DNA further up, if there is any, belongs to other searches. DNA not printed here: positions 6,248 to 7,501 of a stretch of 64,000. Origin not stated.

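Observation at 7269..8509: Lower-GC 1.07-kb insert with a TAG-broken FkbM methyltransferase, bracketed by 84-bp direct repeats duplicating the epimerase 3' end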

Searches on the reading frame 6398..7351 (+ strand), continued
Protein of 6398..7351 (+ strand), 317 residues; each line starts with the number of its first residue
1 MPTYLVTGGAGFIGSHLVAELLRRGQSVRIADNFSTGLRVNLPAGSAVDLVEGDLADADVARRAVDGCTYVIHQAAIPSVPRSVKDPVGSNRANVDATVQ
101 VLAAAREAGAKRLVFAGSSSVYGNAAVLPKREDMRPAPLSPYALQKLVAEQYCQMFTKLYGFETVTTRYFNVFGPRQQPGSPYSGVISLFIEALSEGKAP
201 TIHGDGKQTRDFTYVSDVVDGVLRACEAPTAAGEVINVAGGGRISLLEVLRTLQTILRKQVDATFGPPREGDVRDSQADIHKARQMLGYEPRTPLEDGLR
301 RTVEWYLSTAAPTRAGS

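Call 16: find_encoding_contigs(protein=P0123, flank=8000, max_places=6)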
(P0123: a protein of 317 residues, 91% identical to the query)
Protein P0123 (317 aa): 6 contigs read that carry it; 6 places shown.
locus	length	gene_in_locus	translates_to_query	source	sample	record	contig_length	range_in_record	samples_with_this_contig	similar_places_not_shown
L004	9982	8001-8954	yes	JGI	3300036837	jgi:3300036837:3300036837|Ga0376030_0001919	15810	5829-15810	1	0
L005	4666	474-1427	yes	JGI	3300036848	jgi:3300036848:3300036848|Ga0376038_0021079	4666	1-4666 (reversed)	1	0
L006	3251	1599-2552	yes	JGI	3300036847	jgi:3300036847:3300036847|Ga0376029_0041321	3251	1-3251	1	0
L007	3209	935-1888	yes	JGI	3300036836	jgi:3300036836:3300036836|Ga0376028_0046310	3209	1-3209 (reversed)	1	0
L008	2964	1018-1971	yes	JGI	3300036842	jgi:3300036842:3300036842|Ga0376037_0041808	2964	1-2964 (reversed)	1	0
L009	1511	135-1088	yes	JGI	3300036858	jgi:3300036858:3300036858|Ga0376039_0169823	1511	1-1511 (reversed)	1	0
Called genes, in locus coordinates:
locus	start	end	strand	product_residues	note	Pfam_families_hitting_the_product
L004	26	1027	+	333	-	PF00348:polyprenyl_synt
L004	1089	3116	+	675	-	PF22745:Nlig-Ia, PF01653:DNA_ligase_aden, PF03120:OB_DNA_ligase, PF03119:DNA_ligase_ZBD, PF14520:HHH_5 (faint), PF12826:HHH_2, PF00533:BRCT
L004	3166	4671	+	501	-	PF00089:Trypsin, PF13365:Trypsin_2, PF00595:PDZ (faint), PF13180:PDZ_2, PF17820:PDZ_6, PF13180:PDZ_2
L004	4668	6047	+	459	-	PF00072:Response_reg, PF00158:Sigma54_activat, PF14532:Sigma54_activ_2, PF00004:AAA (weak), PF07726:AAA_3 (weak), PF07728:AAA_5 (weak), PF25601:AAA_lid_14, PF02954:HTH_8 (weak)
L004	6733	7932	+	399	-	PF04909:Amidohydro_2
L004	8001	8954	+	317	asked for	PF01073:3Beta_HSD, PF01370:Epimerase, PF02719:Polysacc_synt_2, PF04321:RmlD_sub_bind, PF05368:NmrA, PF07993:NAD_binding_4, PF13460:NAD_binding_10, PF16363:GDP_Man_Dehyd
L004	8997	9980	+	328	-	?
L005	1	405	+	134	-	PF04909:Amidohydro_2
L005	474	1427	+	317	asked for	PF01073:3Beta_HSD, PF01370:Epimerase, PF02719:Polysacc_synt_2, PF04321:RmlD_sub_bind, PF05368:NmrA, PF07993:NAD_binding_4, PF13460:NAD_binding_10, PF16363:GDP_Man_Dehyd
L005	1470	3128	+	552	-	PF03901:Glyco_transf_22, PF13231:PMT_2 (weak)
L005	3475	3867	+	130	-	PF21687:T2SSK_1st (faint), PF14520:HHH_5 (faint), PF14716:HHH_8 (faint), PF12826:HHH_2 (faint), PF12836:HHH_3, PF00633:HHH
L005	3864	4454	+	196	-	-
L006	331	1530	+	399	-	PF04909:Amidohydro_2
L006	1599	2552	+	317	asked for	PF01073:3Beta_HSD, PF01370:Epimerase, PF02719:Polysacc_synt_2, PF04321:RmlD_sub_bind, PF05368:NmrA, PF07993:NAD_binding_4, PF13460:NAD_binding_10, PF16363:GDP_Man_Dehyd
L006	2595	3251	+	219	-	?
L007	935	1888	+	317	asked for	PF01073:3Beta_HSD, PF01370:Epimerase, PF02719:Polysacc_synt_2, PF04321:RmlD_sub_bind, PF05368:NmrA, PF07993:NAD_binding_4, PF13460:NAD_binding_10, PF16363:GDP_Man_Dehyd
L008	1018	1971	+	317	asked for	PF01073:3Beta_HSD, PF01370:Epimerase, PF02719:Polysacc_synt_2, PF04321:RmlD_sub_bind, PF05368:NmrA, PF07993:NAD_binding_4, PF13460:NAD_binding_10, PF16363:GDP_Man_Dehyd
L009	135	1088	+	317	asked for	PF01073:3Beta_HSD, PF01370:Epimerase, PF02719:Polysacc_synt_2, PF04321:RmlD_sub_bind, PF05368:NmrA, PF07993:NAD_binding_4, PF13460:NAD_binding_10, PF16363:GDP_Man_Dehyd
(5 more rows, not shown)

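Call 17: find_encoding_contigs(protein=P0124, flank=8000, max_places=4)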
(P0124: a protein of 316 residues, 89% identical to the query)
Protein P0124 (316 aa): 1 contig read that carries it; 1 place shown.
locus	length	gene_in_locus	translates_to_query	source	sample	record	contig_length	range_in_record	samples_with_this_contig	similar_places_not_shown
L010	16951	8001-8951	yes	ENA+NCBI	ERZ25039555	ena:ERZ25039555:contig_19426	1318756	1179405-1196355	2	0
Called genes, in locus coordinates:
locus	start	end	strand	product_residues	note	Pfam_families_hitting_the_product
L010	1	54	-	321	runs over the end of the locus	-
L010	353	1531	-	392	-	-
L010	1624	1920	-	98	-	-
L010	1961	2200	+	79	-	PF13180:PDZ_2, PF17820:PDZ_6 (weak)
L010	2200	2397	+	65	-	-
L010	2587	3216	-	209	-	-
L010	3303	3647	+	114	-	PF25601:AAA_lid_14, PF02954:HTH_8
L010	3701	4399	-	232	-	-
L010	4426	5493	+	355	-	PF03214:RGP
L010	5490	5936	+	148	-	PF13439:Glyco_transf_4 (weak)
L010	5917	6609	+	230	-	PF00534:Glycos_transf_1, PF13692:Glyco_trans_1_4, PF13524:Glyco_trans_1_2 (faint)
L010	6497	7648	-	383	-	-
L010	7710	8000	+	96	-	-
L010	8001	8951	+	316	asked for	PF01073:3Beta_HSD, PF01370:Epimerase, PF02719:Polysacc_synt_2, PF04321:RmlD_sub_bind, PF05368:NmrA, PF13460:NAD_binding_10, PF16363:GDP_Man_Dehyd, PF07993:NAD_binding_4 (weak)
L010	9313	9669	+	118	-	PF21687:T2SSK_1st (faint), PF12836:HHH_3, PF14520:HHH_5 (faint), PF00633:HHH, PF12826:HHH_2 (faint)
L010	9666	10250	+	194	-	PF12019:GspH (faint)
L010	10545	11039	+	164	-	PF00158:Sigma54_activat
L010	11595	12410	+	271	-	-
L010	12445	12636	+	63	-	-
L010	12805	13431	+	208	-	PF02366:PMT (weak), PF13231:PMT_2 (weak)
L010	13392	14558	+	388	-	-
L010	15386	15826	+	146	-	-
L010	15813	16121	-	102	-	-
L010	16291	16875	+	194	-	PF00535:Glycos_transf_2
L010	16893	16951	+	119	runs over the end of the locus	-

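Call 22: find_related_loci(query=window:6398-7348:+, collection=genome_contigs, flank=6000)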
Query window:6398-7348:+ (317 aa) in genome_contigs; peptide patterns used: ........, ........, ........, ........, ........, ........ (x = any residue, [..] = any of these).
599 stretches matched a pattern (row limit reached: there are more); 537 encode a relative of the query (tblastn E <= 1e-3); the best 80 are kept; 80 distinct loci.
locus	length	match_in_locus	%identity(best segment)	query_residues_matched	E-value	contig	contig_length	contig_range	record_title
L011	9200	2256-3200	75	3-317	4e-160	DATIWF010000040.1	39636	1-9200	MAG TPA_asm: Vicinamibacterales bacterium isolate SMAG_U15216 k141_2175883, whole genome shotgun sequence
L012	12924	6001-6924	76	4-311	4e-159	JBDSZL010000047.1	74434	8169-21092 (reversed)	MAG: Vicinamibacterales bacterium isolate cluster1_bin.85 k127_12497072, whole genome shotgun sequence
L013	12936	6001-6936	74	3-314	5e-156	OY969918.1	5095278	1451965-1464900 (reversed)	MAG: uncultured Acidobacteriota bacterium isolate MFD04967.bin.c.4 genome assembly, chromosome: 1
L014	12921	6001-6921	74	3-309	1e-155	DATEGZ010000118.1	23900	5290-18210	MAG TPA_asm: Vicinamibacterales bacterium isolate SMAG_U8798 k141_1959573, whole genome shotgun sequence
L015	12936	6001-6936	74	4-314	3e-155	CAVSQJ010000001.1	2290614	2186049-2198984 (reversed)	MAG: uncultured Acidobacteriota bacterium isolate MFD05841.bin.2.230 genome assembly, contig: contig_12692, whole genome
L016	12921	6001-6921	75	3-311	6e-154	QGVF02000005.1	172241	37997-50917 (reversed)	MAG: Acidobacteriota bacterium isolate ZC4RG22 NODE_17_length_172241_cov_17.181327, whole genome shotgun sequence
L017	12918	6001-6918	74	1-306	8e-154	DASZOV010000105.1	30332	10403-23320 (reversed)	MAG TPA_asm: Vicinamibacterales bacterium isolate SMAG_U5954 k141_144302, whole genome shotgun sequence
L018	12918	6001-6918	71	1-306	9e-148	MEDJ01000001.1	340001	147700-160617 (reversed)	MAG: Acidobacteria bacterium SCN 69-37 ABS36_C0001, whole genome shotgun sequence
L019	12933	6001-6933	70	1-312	6e-144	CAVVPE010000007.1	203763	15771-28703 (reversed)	MAG: uncultured Acidobacteriota bacterium isolate MFD04850.bin.2.64 genome assembly, contig: contig_126959, whole genome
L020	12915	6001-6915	70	1-305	2e-142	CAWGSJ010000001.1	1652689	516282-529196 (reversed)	MAG: uncultured Acidobacteriota bacterium isolate MFD06229.bin.2.219 genome assembly, contig: contig_15185, whole genome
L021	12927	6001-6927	68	1-309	1e-141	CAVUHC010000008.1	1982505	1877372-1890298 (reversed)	MAG: uncultured Acidobacteriota bacterium isolate MFD02242.bin.2.68 genome assembly, contig: contig_948, whole genome sh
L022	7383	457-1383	68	1-309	2e-141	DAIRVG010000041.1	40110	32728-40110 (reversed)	MAG TPA_asm: Vicinamibacterales bacterium isolate CTOTU25967 NODE_186_length_40110_cov_10.558832, whole genome shotgun s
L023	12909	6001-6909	70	4-308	1e-141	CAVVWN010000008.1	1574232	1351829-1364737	MAG: uncultured Acidobacteriota bacterium isolate MFD09779.bin.1.373 genome assembly, contig: contig_3962, whole genome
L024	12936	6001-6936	68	1-312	2e-140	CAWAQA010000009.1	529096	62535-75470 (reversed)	MAG: uncultured Acidobacteriota bacterium isolate MFD02840.bin.2.39 genome assembly, contig: contig_78138, whole genome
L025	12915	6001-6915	70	1-305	2e-140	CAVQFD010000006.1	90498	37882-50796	MAG: uncultured Acidobacteriota bacterium isolate MFD05567.bin.2.57 genome assembly, contig: contig_43407, whole genome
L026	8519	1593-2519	68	1-309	5e-140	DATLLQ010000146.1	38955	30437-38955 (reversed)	MAG TPA_asm: Vicinamibacterales bacterium isolate SMAG_U13752 k141_85967, whole genome shotgun sequence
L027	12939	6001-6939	70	1-313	9e-140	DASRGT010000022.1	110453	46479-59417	MAG TPA_asm: Vicinamibacterales bacterium isolate SMAG_U10065 k141_2048687, whole genome shotgun sequence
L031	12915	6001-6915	68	1-305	6e-138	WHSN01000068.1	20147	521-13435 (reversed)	MAG: Luteitalea sp. isolate Dino_bin7 k141_366653_length_20147_cov_11.0000, whole genome shotgun sequence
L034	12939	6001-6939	68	1-312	2e-137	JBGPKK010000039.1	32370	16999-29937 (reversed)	MAG: Vicinamibacteria bacterium isolate OBJ_0618_7090110_288 k141_10438265_length_32370_cov_35.3401, whole genome shotgu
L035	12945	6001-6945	66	1-306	1e-137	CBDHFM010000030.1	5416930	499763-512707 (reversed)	MAG: Vicinamibacterales bacterium isolate 1df3f988-940b-40e8-83c1-45d71c881355 genome assembly, contig: chromosome_14, w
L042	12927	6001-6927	67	1-309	3e-136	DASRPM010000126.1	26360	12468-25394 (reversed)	MAG TPA_asm: Vicinamibacterales bacterium isolate SMAG_U10295 k141_95233, whole genome shotgun sequence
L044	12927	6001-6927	66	1-309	6e-136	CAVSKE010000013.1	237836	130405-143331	MAG: uncultured Acidobacteriota bacterium isolate MFD02360.bin.2.183 genome assembly, contig: contig_18021, whole genome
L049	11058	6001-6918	69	1-306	3e-135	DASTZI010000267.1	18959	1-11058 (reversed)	MAG TPA_asm: Vicinamibacterales bacterium isolate SMAG_U2464 k141_46940, whole genome shotgun sequence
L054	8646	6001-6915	67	1-305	2e-132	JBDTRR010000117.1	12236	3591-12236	MAG: Acidobacteriota bacterium isolate cluster3_bin.251 NODE_22235_length_12236_cov_14.128150, whole genome shotgun sequ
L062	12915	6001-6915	68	1-305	5e-137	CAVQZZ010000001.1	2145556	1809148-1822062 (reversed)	MAG: uncultured Acidobacteriota bacterium isolate MFD00031.bin.2.164 genome assembly, contig: contig_12689, whole genome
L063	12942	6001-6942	67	1-314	1e-134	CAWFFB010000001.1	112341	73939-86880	MAG: uncultured Acidobacteriota bacterium isolate MFD05567.bin.1.208 genome assembly, contig: contig_110029, whole genom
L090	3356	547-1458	52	5-308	3e-95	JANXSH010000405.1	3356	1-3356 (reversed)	MAG: Planctomycetia bacterium isolate 336R_metabat_93 336R_k141_520621, whole genome shotgun sequence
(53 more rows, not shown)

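Call 23: find_related_loci(query=window:6398-7348:+, collection=metagenome_contigs, flank=6000)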
Query window:6398-7348:+ (317 aa) in metagenome_contigs; peptide patterns used: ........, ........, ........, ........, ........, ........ (x = any residue, [..] = any of these).
600 stretches matched a pattern (row limit reached: there are more); 556 encode a relative of the query (tblastn E <= 1e-3); the best 80 are kept; 80 distinct loci.
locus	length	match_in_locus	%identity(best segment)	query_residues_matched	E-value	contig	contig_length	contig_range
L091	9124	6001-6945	87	1-315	0e+0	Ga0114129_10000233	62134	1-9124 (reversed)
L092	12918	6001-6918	75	4-309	3e-159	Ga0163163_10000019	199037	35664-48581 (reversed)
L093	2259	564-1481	75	4-309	4e-170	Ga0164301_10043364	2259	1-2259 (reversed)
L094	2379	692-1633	73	4-315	3e-167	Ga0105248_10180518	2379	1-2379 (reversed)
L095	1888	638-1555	71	1-306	8e-160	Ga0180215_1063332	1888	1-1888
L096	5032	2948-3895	70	1-315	5e-147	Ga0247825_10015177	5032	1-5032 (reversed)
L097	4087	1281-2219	71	1-313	8e-149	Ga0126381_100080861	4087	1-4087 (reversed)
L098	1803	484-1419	70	1-312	3e-156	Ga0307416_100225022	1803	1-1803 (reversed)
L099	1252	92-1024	70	1-311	8e-158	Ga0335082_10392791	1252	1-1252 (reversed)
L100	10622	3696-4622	69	1-309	1e-143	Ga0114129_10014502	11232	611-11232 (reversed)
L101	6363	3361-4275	71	1-305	7e-143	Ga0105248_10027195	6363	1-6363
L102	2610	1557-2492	69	1-312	6e-150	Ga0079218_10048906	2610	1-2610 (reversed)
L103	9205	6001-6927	68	1-309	7e-142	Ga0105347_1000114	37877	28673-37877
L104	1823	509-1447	69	1-313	8e-153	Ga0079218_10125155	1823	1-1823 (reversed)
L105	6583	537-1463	69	1-309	7e-142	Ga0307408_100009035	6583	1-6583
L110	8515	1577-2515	69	1-313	4e-140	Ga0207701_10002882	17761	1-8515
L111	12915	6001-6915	69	1-305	2e-140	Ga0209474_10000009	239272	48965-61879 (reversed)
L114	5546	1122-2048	68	1-309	5e-140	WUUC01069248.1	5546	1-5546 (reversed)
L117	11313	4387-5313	67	1-309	2e-138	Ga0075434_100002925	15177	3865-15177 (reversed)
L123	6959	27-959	66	1-311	2e-137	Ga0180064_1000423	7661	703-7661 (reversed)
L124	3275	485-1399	68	1-306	4e-142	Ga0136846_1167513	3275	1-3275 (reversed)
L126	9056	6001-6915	68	1-305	2e-136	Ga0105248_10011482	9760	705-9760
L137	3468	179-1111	67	1-311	2e-139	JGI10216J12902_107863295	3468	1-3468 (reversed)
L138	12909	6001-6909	68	3-305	1e-134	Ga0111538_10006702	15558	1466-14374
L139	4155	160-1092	68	1-311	4e-137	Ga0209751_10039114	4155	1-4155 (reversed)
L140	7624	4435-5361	67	1-309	2e-134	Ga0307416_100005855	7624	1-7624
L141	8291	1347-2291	66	1-315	2e-134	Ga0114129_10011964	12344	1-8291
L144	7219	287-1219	67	1-311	1e-133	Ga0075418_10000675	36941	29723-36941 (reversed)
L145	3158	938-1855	65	1-306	2e-138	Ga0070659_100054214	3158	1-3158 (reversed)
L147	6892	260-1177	68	1-306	3e-133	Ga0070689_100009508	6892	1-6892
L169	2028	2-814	69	36-306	8e-131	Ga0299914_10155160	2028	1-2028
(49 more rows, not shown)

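Call 36: search_protein_families(library=pfam, proteins=[L110:5545-6642:-, L111:7018-8988:+, L026:4224-5978:-, L063:7021-7947:+, L141:3301-4836:-, L063:9321-12269:+, L141:2428-3039:+, L144:1327-2604:+, L145:2189-2749:-, L018:6975-8003:-], max_evalue=0.0001)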
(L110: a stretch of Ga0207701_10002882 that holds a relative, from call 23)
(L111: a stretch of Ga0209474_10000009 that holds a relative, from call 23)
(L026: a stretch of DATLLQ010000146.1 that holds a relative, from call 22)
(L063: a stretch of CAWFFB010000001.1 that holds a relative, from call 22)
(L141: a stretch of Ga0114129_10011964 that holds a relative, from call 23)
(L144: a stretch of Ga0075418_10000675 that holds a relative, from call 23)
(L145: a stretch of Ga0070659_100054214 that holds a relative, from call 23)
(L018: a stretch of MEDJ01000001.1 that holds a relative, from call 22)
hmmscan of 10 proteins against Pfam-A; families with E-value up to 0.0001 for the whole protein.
L110:5545-6642:- (365 aa): 1 family
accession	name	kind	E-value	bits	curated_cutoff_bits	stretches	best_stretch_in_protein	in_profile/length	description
PF12543.13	DUF3738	-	2.9e-36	125.8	22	1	141-358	2-190/190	Protein of unknown function (DUF3738)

L111:7018-8988:+ (656 aa): 4 families
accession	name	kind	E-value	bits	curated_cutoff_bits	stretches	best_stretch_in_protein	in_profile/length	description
PF07607.17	DUF1570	-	2.6e-08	34.7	22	1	126-224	4-111/129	Protein of unknown function (DUF1570)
PF23914.1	TPR_CcmH_CycH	-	5.7e-07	29.9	42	0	399-476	41-120/158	Cytochrome c-type biogenesis protein H TPR domain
PF13485.12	Peptidase_MA_2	-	7.3e-07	29.6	32.4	1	109-263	52-195/201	Peptidase MA superfamily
PF13431.12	TPR_17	-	5e-05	23.7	24.4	0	355-384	3-32/34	Tetratricopeptide repeat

L026:4224-5978:- (584 aa): 2 families
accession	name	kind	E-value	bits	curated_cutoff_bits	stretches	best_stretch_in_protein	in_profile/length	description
PF00005.33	ABC_tran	-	1.8e-25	90.5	25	1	306-445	1-137/137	ABC transporter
PF13304.12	AAA_21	-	1.2e-14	55.5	27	1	407-477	228-300/304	AAA domain, putative AbiEii toxin, Type IV TA system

L063:7021-7947:+ (308 aa): 0 families

L141:3301-4836:- (511 aa): 0 families

L063:9321-12269:+ (982 aa): 5 families
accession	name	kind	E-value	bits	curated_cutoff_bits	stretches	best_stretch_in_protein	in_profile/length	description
PF00069.31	Pkinase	-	3.7e-49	167.9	31.7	1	82-339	2-252/263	Protein kinase domain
PF07714.23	PK_Tyr_Ser-Thr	-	8.4e-32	110.9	23.1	1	82-339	2-249/258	Protein tyrosine and serine/threonine kinase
PF07676.18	PD40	-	6.9e-20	70.9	20.9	1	827-862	2-38/38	WD40-like Beta Propeller Repeat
PF03109.22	ABC1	-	9.8e-07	28.6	22.9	1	156-229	145-218/244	ABC1 atypical kinase-like domain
PF00930.27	DPPIV_N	-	1.1e-06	28.1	22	0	672-724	33-82/354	Dipeptidyl peptidase IV (DPP IV) N-terminal region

L141:2428-3039:+ (203 aa): 1 family
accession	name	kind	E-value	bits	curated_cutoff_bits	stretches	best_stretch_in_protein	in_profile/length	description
PF14321.11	DUF4382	-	4.9e-22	79.1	25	1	41-195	1-136/136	Domain of unknown function (DUF4382)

L144:1327-2604:+ (425 aa): 1 family
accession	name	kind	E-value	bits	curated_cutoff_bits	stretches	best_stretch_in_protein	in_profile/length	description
PF04185.19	Phosphoesterase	-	1.2e-66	225.8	23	1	44-364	1-355/356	Phosphoesterase family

L145:2189-2749:- (186 aa): 0 families

L018:6975-8003:- (342 aa): 4 families
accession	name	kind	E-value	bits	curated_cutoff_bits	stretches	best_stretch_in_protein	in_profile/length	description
PF13472.12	Lipase_GDSL_2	-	1e-24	88.4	32.9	1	126-307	1-178/178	GDSL-like Lipase/Acylhydrolase family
PF00657.28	Lipase_GDSL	-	3.4e-14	53.9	23.6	1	125-311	2-207/208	GDSL-like Lipase/Acylhydrolase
PF25182.1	NonGDSL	-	3.7e-08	33.4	80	1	146-284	44-175/220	Non-GDSL lipase-like family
PF02494.22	HYR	-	9.4e-05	23.1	21.7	0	43-113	8-81/81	HYR domain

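Call 37: search_protein_families(library=pfam, proteins=[L018:8138-9238:-, L027:9124-12045:+, L031:7083-8483:-, L031:8898-10271:-, L042:7122-9626:+, L042:9670-10899:-, L049:7039-8166:-, L062:8731-10608:+, L114:2071-3861:+, L138:7008-8150:+], max_evalue=0.0001)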
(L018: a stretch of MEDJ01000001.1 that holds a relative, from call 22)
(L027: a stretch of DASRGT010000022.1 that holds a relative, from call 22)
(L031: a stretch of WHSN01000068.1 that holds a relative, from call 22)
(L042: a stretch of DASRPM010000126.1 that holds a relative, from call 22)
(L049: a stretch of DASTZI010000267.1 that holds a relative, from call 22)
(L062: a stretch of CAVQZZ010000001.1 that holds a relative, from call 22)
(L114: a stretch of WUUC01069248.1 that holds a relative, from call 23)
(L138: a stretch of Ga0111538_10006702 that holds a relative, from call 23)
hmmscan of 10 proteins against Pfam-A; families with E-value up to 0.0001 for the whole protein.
L018:8138-9238:- (366 aa): 2 families
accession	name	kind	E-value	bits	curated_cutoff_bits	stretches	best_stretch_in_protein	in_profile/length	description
PF00483.29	NTP_transferase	-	6.4e-23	82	21.2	1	72-342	3-235/245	Nucleotidyl transferase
PF12804.13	NTP_transf_3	-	3.3e-07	31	27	1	72-194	2-111/160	MobA-like NTP transferase domain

L027:9124-12045:+ (973 aa): 1 family
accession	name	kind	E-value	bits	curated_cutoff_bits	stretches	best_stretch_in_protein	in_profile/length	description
PF16640.11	Big_3_5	-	3.8e-32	111.1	35.5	3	783-867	4-86/88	Bacterial Ig-like domain (group 3)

L031:7083-8483:- (466 aa): 0 families

L031:8898-10271:- (457 aa): 1 family
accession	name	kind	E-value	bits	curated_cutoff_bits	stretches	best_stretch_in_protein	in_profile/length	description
PF21105.3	DyP_N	-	1.4e-06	29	27.5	1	63-150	66-148/163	DyP dimeric alpha+beta barrel domain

L042:7122-9626:+ (834 aa): 2 families
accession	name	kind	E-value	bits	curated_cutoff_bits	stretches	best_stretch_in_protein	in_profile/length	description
PF12704.14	MacB_PCD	-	1.6e-34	120.5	27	2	32-260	1-204/207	MacB-like periplasmic core domain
PF02687.27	FtsX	-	9.1e-24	84.3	25.5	2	715-827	3-120/120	FtsX-like permease C-terminal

L042:9670-10899:- (409 aa): 0 families

L049:7039-8166:- (375 aa): 0 families

L062:8731-10608:+ (625 aa): 0 families

L114:2071-3861:+ (596 aa): 0 families

L138:7008-8150:+ (380 aa): 2 families
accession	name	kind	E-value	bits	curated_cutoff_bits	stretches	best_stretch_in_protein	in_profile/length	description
PF16576.10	HlyD_D23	-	5.2e-18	65.5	30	1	57-290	5-214/214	Barrel-sandwich domain of CusB or HlyD membrane-fusion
PF13437.12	HlyD_3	-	1.6e-13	51.7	22.2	2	179-281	1-97/106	HlyD family secretion protein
